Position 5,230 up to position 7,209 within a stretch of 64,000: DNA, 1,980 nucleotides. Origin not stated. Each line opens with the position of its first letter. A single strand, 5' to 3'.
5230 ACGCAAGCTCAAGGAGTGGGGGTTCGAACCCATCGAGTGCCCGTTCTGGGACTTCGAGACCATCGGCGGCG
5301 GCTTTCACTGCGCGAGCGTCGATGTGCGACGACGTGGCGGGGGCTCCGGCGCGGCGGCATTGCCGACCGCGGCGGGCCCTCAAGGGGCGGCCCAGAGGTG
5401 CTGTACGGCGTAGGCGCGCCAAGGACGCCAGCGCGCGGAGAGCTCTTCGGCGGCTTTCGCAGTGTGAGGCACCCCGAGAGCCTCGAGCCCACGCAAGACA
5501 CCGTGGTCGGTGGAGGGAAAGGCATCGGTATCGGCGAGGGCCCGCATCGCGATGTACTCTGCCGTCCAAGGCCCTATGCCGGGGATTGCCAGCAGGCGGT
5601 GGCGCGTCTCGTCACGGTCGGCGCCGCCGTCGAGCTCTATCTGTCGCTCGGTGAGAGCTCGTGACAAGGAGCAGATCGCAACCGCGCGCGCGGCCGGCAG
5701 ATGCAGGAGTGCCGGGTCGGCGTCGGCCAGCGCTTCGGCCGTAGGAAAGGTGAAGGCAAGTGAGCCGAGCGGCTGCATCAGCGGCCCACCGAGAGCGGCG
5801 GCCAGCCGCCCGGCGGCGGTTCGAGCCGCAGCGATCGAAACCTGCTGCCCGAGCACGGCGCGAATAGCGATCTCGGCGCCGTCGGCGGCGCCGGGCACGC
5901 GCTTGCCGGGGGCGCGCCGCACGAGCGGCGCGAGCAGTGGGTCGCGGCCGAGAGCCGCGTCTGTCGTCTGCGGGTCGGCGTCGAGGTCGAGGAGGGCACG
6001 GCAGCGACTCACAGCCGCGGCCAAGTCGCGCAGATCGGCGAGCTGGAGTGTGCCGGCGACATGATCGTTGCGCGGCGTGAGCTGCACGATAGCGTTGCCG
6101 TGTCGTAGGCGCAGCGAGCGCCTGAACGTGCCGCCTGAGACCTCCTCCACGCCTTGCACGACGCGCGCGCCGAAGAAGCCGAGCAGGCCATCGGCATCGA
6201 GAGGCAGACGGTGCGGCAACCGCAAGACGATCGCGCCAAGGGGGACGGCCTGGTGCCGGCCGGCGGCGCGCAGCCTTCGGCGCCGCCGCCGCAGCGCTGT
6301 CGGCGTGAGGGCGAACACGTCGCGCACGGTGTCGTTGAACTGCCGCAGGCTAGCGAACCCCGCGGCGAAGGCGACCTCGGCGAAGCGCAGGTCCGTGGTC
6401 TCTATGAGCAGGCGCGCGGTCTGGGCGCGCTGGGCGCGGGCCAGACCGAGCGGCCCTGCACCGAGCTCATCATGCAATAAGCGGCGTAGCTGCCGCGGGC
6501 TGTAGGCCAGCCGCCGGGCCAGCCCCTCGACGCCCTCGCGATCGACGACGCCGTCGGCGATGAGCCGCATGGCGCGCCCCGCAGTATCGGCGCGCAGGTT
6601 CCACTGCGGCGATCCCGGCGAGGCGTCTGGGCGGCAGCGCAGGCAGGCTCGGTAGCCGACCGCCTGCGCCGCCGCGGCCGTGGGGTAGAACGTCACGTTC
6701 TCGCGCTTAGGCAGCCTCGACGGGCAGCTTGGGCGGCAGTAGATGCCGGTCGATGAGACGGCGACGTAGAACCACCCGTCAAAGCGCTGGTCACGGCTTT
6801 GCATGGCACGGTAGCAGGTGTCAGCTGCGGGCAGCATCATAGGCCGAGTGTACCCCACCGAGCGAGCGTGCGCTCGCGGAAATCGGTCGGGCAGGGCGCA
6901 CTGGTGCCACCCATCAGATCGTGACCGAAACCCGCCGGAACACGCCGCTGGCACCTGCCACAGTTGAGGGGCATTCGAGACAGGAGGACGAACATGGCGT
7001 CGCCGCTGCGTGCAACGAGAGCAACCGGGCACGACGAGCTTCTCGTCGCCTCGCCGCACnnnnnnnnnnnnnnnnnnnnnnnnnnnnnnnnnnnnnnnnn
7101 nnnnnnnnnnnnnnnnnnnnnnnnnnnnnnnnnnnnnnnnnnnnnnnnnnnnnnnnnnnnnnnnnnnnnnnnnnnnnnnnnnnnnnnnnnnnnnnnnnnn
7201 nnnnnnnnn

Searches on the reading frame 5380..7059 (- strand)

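Call 10: search_protein_families(library=pfam, proteins=[window:5380-7059:-], max_evalue=0.001)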
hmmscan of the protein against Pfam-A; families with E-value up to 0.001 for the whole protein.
window:5380-7059:- (559 aa): 5 families
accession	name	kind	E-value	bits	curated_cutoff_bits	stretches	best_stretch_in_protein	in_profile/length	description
PF06029.17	AlkA_N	-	6.5e-34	117.1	26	1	279-393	2-118/118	AlkA N-terminal domain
PF02805.21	Ada_Zn_binding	-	8e-32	109.5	23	1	81-145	1-65/65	Metal binding domain of Ada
PF12833.13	HTH_18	-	3.1e-18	66.3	33.6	1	180-259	1-80/80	Helix-turn-helix domain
PF00730.31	HhH-GPD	-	7.9e-07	29.8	26.2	1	399-546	1-105/108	HhH-GPD superfamily base excision DNA repair protein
PF00165.29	HTH_AraC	-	7.3e-05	23.2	26.6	0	219-258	1-42/42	Bacterial regulatory helix-turn-helix proteins, AraC family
